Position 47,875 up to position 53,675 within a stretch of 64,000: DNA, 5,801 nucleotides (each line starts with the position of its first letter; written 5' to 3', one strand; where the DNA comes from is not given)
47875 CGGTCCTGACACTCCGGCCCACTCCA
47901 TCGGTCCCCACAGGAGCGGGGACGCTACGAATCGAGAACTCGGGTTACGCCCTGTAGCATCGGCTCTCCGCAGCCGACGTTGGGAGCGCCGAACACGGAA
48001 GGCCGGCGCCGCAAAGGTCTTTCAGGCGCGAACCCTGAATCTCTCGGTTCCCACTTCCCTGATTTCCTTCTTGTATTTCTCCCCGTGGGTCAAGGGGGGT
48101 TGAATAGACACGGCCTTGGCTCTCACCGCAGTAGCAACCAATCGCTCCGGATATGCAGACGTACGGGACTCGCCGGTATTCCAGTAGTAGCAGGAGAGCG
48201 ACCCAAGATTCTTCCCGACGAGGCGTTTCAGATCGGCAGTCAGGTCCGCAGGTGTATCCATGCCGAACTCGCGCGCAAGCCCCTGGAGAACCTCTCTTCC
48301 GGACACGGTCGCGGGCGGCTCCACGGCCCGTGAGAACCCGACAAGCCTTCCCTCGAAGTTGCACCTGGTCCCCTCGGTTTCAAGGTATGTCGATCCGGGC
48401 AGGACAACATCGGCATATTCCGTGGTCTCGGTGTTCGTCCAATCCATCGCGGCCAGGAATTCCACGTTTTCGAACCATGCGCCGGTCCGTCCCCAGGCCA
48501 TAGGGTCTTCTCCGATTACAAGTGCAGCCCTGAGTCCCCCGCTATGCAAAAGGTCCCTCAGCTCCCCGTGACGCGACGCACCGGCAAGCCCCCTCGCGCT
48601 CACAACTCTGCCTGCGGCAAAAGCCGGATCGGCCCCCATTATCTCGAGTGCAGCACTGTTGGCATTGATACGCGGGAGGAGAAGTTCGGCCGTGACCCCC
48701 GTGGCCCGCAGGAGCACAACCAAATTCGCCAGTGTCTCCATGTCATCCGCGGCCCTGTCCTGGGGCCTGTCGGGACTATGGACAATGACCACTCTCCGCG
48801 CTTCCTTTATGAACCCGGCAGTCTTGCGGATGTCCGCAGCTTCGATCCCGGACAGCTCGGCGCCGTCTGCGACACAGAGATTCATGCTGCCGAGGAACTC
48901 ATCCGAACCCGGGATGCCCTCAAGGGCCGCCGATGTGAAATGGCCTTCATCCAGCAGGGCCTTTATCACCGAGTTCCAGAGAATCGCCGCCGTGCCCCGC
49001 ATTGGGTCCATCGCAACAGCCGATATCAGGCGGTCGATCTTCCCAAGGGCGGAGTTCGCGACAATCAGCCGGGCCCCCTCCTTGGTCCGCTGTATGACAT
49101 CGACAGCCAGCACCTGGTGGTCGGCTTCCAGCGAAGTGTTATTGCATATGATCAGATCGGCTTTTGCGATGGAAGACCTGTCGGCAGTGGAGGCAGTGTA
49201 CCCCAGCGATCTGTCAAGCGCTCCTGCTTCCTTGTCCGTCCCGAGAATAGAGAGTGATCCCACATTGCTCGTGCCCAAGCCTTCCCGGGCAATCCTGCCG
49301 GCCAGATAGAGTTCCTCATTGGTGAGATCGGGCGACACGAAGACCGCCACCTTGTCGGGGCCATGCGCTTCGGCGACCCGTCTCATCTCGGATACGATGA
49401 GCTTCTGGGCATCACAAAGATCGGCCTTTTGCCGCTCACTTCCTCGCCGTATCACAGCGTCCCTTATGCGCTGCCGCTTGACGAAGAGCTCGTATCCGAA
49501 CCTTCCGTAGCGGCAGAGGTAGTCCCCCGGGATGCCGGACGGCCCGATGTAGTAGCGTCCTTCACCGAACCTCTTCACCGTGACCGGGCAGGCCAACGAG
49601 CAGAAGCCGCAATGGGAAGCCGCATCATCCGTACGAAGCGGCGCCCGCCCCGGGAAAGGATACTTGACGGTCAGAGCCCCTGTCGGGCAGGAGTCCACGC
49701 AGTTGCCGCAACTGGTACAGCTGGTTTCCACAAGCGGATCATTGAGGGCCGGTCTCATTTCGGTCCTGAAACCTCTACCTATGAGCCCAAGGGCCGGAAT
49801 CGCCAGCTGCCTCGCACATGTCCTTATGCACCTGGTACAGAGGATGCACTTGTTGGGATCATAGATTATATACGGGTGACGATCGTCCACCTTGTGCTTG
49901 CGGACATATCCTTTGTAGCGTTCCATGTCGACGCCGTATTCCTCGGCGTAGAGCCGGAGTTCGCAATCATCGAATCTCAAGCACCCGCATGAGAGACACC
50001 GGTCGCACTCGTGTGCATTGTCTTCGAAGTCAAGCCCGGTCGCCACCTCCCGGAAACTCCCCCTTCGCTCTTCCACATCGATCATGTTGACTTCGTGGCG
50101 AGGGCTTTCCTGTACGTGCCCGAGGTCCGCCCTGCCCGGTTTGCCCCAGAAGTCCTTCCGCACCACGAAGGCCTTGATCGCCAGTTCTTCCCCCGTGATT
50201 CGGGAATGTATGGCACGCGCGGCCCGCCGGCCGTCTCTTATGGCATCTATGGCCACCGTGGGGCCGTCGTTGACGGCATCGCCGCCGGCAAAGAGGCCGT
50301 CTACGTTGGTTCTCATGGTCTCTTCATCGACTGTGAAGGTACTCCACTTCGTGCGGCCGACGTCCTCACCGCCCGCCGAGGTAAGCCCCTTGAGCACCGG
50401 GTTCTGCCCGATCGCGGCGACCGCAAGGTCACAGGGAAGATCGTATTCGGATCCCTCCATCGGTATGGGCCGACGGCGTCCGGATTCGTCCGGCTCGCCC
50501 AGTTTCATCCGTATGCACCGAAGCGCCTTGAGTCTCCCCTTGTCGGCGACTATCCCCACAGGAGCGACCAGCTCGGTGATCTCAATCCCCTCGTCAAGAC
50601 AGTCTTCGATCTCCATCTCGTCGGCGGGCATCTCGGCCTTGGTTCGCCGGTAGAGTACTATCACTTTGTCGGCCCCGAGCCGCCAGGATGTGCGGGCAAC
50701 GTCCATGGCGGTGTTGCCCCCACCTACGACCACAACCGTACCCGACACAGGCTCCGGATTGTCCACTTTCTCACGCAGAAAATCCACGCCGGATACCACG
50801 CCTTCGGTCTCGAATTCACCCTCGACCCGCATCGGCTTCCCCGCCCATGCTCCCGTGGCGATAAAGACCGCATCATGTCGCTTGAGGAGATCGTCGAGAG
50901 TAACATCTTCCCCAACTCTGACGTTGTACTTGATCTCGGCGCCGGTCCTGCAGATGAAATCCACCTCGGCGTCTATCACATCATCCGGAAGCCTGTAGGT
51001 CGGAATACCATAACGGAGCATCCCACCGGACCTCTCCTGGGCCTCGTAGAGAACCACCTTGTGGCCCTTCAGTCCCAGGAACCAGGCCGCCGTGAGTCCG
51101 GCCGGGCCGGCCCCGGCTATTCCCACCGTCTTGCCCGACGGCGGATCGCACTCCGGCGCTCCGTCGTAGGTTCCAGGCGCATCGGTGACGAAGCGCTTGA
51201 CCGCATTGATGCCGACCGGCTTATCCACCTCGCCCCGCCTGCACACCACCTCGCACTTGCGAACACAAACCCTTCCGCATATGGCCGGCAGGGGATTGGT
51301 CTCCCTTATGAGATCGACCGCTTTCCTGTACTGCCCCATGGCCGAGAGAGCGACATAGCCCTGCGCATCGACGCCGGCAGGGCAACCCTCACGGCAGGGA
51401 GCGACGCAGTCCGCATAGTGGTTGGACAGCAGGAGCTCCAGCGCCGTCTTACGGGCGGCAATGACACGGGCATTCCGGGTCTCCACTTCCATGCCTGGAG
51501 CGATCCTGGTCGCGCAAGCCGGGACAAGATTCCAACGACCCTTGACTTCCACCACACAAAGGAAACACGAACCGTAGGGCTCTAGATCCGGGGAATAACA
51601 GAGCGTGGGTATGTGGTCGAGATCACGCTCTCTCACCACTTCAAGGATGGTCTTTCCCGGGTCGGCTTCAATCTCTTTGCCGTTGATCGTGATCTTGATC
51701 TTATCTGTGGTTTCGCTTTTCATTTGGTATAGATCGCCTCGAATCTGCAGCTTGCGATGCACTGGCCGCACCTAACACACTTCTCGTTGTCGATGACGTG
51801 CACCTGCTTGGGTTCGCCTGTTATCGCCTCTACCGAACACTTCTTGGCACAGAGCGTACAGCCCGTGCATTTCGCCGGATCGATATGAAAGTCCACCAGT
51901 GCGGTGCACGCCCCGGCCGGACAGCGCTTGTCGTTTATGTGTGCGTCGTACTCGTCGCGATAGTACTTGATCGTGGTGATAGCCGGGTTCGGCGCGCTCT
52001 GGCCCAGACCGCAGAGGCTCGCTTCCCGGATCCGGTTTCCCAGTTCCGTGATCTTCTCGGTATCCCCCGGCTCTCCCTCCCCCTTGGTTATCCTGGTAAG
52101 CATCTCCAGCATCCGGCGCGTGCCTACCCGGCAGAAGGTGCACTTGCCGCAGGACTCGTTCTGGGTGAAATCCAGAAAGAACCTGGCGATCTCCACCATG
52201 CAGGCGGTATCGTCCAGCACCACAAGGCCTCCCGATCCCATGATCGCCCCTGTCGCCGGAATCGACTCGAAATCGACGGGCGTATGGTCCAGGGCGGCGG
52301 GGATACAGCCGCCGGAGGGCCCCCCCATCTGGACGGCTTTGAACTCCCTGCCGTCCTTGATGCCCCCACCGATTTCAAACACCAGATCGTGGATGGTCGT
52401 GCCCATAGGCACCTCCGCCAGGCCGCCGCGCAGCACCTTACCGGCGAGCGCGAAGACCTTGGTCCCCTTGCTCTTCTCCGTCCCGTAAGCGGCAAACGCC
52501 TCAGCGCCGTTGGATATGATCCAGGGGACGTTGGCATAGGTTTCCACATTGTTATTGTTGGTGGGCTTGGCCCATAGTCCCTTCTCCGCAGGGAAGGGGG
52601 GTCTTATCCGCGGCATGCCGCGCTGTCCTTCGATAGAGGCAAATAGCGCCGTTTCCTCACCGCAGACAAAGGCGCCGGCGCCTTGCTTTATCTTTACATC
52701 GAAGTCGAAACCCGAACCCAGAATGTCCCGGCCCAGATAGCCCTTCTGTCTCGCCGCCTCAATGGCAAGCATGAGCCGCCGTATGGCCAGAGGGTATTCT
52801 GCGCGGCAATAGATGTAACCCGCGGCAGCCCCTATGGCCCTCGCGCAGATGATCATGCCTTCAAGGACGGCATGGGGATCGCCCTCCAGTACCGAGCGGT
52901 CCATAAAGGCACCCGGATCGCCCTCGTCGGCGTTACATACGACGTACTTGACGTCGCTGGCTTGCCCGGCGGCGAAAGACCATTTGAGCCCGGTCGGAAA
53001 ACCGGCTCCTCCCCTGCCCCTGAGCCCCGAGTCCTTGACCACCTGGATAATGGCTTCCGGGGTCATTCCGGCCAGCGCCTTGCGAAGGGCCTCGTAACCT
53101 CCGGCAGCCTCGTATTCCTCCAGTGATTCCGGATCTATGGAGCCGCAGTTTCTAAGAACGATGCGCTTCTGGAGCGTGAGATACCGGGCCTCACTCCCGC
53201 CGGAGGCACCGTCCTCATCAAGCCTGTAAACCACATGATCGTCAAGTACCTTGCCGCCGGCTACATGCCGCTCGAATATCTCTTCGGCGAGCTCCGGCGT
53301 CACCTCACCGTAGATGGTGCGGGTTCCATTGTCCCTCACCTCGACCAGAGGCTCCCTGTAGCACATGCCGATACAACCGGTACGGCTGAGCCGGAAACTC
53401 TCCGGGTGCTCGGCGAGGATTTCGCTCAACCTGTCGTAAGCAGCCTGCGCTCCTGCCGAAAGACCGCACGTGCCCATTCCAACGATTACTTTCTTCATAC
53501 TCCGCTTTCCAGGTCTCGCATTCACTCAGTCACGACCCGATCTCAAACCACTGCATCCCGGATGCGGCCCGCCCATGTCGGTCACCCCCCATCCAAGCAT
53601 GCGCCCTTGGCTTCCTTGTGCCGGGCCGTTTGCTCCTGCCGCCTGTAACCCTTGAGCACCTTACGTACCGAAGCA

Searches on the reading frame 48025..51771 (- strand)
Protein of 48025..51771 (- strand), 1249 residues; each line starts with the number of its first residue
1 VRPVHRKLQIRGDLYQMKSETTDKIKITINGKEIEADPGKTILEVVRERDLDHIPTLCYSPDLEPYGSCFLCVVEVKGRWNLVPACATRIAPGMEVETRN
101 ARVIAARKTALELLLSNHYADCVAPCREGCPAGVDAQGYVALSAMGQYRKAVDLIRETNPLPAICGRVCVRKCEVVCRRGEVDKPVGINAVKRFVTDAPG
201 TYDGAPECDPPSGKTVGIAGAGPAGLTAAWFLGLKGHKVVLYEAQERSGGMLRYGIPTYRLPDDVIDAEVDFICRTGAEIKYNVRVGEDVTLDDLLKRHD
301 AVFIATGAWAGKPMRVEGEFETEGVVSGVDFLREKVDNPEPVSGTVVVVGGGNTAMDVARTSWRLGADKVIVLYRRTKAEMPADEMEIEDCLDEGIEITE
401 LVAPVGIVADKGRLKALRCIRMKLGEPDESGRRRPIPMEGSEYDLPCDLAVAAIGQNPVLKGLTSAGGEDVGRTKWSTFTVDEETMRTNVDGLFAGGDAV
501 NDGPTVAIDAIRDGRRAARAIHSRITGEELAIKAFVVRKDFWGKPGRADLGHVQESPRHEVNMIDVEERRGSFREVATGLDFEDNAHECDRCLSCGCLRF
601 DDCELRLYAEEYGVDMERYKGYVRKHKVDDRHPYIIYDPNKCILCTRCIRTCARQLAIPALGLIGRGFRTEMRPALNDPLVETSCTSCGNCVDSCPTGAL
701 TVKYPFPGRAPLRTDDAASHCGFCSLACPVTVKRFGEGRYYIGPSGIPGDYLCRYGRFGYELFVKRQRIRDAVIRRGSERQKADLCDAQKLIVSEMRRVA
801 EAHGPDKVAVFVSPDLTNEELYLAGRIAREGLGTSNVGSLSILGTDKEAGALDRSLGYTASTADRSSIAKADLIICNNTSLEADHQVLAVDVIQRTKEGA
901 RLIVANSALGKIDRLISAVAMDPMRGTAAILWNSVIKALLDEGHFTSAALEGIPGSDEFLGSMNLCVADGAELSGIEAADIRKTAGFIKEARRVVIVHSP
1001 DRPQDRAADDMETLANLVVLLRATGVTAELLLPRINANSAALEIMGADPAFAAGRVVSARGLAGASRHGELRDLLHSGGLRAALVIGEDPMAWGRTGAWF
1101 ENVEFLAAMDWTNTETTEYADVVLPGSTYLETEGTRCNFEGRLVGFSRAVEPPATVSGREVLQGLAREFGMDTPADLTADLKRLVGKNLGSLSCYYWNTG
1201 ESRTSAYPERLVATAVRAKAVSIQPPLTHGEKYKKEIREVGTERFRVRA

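Call 41: search_protein_families(library=pfam, proteins=[window:48025-51771:-], max_evalue=0.000001)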
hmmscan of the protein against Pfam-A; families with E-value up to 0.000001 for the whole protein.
window:48025-51771:- (1249 aa): 8 families
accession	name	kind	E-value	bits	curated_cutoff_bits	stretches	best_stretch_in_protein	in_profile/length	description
PF07992.20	Pyr_redox_2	-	4.9e-27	95.6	26.1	1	216-514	3-291/291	Pyridine nucleotide-disulphide oxidoreductase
PF13510.11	Fer2_4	-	3.5e-18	65.9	22.8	1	23-100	2-81/82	2Fe-2S iron-sulfur cluster binding domain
PF14691.11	Fer4_20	-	5.7e-18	65.2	25.8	1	122-198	27-107/113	Dihydroprymidine dehydrogenase domain II, 4Fe-4S cluster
PF00384.28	Molybdopterin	-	4.4e-17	62.6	24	1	787-1153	21-337/353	Molybdopterin oxidoreductase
PF13738.12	Pyr_redox_3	-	4.4e-10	39.7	30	1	301-497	127-305/305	Pyridine nucleotide-disulphide oxidoreductase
PF22117.2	Fer4_Nqo3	-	4.8e-10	39.9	27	1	633-701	2-67/67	NADH-quinone oxidoreductase subunit 3, ferredoxin-like domain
PF13450.12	NAD_binding_8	-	1.1e-07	32.4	21.9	1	218-253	1-36/68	NAD(P)-binding Rossmann-like domain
PF13187.11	Fer4_9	-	7.3e-07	29.6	27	0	641-699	1-51/52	4Fe-4S dicluster domain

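Call 67: search_protein_families(library=ncbifam, proteins=[window:48025-51771:-], max_evalue=1e-10)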
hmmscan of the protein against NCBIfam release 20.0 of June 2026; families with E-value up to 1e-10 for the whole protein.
window:48025-51771:- (1249 aa): 29 families (the best 25 are shown)
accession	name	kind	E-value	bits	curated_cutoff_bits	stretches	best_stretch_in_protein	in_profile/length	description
NF009454.0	PRK12814.1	equivalog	1.8e-187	624.7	916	1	24-652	3-628/657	putative NADPH-dependent glutamate synthase small subunit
NF009410.0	PRK12771.1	subfamily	8.3e-143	476.9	516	1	117-604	41-521/566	NAD(P)-binding protein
NF009414.0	PRK12778.1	equivalog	4.3e-105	352.6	1103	1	121-525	333-749/752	bifunctional dihydroorotate dehydrogenase B NAD binding subunit/NADPH-dependent glutamate synthase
TIGR01316.1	gltA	equivalog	4e-98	329.1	471.75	1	121-523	33-447/449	NADPH-dependent glutamate synthase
NF010590.0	PRK13984.1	equivalog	3.8e-91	306.1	946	1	122-527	192-608/611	putative oxidoreductase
TIGR03315.1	Se_ygfK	equivalog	4.9e-91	305.7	835.3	1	99-597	423-888/1012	putative selenate reductase subunit YgfK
TIGR01318.1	gltD_gamma_fam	subfamily_domain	5.3e-77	259.4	482.95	1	124-521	48-461/467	glutamate synthase, small subunit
NF009413.0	PRK12775.1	equivalog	9.9e-77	258.6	1895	1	120-525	334-754/1006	putative trifunctional 2-polyprenylphenol hydroxylase/glutamate synthase subunit beta/ferritin domain-containing protein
NF009415.0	PRK12779.1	equivalog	3.1e-74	250.4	1519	1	127-540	211-641/944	putative bifunctional glutamate synthase subunit beta/2-polyprenylphenol hydroxylase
NF009408.0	PRK12769.1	equivalog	6.2e-72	242.7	1003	1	126-525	236-651/659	formate-dependent uric acid utilization protein AegA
NF009409.0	PRK12770.1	subfamily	8.8e-72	242.1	343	1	209-527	14-352/360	putative glutamate synthase subunit beta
TIGR01973.1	NuoG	equivalog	1.5e-66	225.5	470.05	2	602-1155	103-595/606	NADH-quinone oxidoreductase subunit NuoG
NF009451.0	PRK12809.1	equivalog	3.1e-64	217.4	1154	1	122-521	215-630/639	formate-dependent uric acid utilization protein YgfT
TIGR01317.1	GOGAT_sm_gam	subfamily_domain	3.4e-55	187.8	447.7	1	120-527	45-480/485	glutamate synthase small subunit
NF040763.1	FeFe_hydrog_A6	exception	1.5e-54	185.4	765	2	25-128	1-103/571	NADH-dependent [FeFe] hydrogenase, group A6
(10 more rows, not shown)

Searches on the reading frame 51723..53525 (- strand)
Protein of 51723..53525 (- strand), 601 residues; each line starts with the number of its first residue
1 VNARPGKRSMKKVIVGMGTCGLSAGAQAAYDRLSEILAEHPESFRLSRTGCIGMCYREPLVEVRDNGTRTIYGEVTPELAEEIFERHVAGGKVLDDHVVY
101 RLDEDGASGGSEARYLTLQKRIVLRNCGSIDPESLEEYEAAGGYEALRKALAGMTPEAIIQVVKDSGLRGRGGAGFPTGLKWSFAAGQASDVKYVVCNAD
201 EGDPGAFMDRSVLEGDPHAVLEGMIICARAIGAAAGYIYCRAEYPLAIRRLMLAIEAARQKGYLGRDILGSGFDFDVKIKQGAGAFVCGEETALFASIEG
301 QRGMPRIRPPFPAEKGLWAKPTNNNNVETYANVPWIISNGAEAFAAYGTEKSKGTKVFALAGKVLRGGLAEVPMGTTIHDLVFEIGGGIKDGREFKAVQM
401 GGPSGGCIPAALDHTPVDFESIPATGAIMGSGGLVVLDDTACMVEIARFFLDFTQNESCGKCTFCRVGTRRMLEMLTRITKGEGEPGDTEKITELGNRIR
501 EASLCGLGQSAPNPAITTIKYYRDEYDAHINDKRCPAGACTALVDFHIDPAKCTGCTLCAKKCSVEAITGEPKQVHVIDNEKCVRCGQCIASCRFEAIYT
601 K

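Call 41: search_protein_families(library=pfam, proteins=[window:51723-53525:-], max_evalue=0.000001)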
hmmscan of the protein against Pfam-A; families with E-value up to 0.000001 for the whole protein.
window:51723-53525:- (601 aa): 4 families
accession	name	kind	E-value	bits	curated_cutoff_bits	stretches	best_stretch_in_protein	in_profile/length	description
PF01512.22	Complex1_51K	-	6.9e-48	162.8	31.2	1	163-334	1-149/150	Nuo51 FMN-binding domain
PF10589.14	NADH_4Fe-4S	-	2.5e-31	107.8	23.5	1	445-529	1-85/85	NADH-ubiquinone oxidoreductase-F iron-sulfur binding region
PF00037.32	Fer4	-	3.8e-09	36.4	21.1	0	577-599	2-24/24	4Fe-4S binding domain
PF14697.11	Fer4_21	-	4.4e-08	33.6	35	1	547-596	2-55/59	4Fe-4S dicluster domain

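Call 67: search_protein_families(library=ncbifam, proteins=[window:51723-53525:-], max_evalue=1e-10)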
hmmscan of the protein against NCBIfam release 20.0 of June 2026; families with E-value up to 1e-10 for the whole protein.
window:51723-53525:- (601 aa): 6 families
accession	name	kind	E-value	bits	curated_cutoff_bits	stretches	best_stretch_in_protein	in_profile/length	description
TIGR01959.1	nuoF_fam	equivalog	4e-148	493.2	558.65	1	130-530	9-410/410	NADH-quinone oxidoreductase subunit NuoF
NF008436.0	PRK11278.1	equivalog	2.9e-116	389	749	1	130-534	22-430/448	NADH-quinone oxidoreductase subunit NuoF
NF010120.0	PRK13596.1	equivalog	5.2e-111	371.2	389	1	123-534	8-421/433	NADH-quinone oxidoreductase subunit NuoF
TIGR04481.1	PR_assoc_PrdC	equivalog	1.4e-12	47.2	490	0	157-257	74-170/425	proline reductase-associated electron transfer protein PrdC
TIGR01945.1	rnfC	subfamily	6.1e-12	44.8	245.95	0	149-256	114-219/435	RnfABCDGE type electron transport complex subunit C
TIGR01944.1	rnfB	subfamily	1.8e-11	43.9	68.7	1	547-599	109-161/190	RnfABCDGE type electron transport complex subunit B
